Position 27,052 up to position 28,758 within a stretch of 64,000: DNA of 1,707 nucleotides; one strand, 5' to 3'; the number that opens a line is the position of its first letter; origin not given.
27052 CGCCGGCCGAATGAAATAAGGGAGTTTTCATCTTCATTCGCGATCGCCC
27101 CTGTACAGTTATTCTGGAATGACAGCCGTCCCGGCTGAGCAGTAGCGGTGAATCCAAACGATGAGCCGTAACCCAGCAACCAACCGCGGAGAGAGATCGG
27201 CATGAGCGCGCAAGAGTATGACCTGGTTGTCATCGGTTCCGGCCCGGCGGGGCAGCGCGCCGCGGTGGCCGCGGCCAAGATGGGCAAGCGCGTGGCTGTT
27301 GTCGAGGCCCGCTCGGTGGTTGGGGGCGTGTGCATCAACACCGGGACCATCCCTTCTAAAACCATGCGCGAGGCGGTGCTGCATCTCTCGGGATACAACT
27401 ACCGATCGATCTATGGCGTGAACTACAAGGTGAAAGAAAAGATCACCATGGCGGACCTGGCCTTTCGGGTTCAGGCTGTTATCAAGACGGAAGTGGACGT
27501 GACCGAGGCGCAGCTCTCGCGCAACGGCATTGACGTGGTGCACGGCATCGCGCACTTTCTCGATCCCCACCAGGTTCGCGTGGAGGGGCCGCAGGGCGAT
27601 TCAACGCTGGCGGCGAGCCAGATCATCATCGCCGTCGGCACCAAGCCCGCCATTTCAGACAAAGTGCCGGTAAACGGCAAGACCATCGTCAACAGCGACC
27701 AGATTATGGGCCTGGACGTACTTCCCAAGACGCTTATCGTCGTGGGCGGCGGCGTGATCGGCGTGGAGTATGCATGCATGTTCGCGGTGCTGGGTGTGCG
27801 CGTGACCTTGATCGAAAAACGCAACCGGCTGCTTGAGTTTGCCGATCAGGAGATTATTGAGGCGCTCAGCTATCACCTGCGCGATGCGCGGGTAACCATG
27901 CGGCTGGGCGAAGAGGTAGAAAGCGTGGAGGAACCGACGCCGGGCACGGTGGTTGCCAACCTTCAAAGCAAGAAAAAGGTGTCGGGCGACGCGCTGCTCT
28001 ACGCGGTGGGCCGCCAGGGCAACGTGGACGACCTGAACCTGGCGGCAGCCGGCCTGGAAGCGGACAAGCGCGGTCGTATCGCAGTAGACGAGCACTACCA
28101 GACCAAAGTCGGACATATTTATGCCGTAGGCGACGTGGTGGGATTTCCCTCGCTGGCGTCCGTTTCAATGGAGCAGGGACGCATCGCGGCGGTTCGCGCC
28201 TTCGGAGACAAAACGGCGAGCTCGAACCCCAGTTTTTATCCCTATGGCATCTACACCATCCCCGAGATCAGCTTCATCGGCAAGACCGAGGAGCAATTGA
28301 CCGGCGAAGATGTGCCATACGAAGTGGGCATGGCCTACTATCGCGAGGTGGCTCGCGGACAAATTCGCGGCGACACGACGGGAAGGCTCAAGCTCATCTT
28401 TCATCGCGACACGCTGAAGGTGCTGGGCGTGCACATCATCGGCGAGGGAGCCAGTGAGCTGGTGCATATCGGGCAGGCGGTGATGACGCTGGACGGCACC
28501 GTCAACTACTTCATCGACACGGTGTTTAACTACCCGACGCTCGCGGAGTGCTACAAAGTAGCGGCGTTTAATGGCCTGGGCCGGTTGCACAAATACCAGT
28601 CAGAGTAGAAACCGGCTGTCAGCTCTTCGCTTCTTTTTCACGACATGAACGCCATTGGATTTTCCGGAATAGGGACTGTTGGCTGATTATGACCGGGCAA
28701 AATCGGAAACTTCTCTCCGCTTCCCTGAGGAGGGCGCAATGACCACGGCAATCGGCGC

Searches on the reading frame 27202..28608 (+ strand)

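Call 60: search_protein_families(library=pfam, proteins=[window:27202-28608:+], max_evalue=0.00001)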
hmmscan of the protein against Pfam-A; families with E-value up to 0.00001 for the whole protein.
window:27202-28608:+ (468 aa): 12 families
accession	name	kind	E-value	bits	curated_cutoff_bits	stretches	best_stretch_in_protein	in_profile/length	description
PF07992.20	Pyr_redox_2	-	2.6e-57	194.9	26.1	1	6-326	1-291/291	Pyridine nucleotide-disulphide oxidoreductase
PF02852.28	Pyr_redox_dim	-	1.6e-27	96.3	25.3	1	347-454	2-109/110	Pyridine nucleotide-disulphide oxidoreductase, dimerisation domain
PF00070.33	Pyr_redox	-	1e-20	74.5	22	1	178-248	2-72/82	Pyridine nucleotide-disulphide oxidoreductase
PF13738.12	Pyr_redox_3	-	1.6e-13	51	30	1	9-310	1-305/305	Pyridine nucleotide-disulphide oxidoreductase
PF12831.13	FAD_oxidored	-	4.3e-13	49.8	27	1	7-52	1-46/416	FAD dependent oxidoreductase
PF03486.20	HI0933_like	-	2.8e-10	40.5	50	0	7-41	2-36/244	HI0933-like protein Rossmann domain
PF01134.28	GIDA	-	5.4e-10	39.3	22.1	1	7-160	1-167/391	Glucose inhibited division protein A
PF13450.12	NAD_binding_8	-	9.1e-10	39.1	21.9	0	10-44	1-35/68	NAD(P)-binding Rossmann-like domain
PF01262.27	AlaDh_PNT_C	-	4.6e-08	33.2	23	0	173-217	26-70/214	Alanine dehydrogenase/PNT, C-terminal domain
PF00890.30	FAD_binding_2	-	1.6e-06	28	20.4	1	7-42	1-36/414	FAD binding domain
PF02737.24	3HCDH_N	-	5.1e-06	27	22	0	179-232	3-56/180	3-hydroxyacyl-CoA dehydrogenase, NAD binding domain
PF01494.25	FAD_binding_3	-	9.7e-06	25.5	22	0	179-212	5-38/349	FAD binding domain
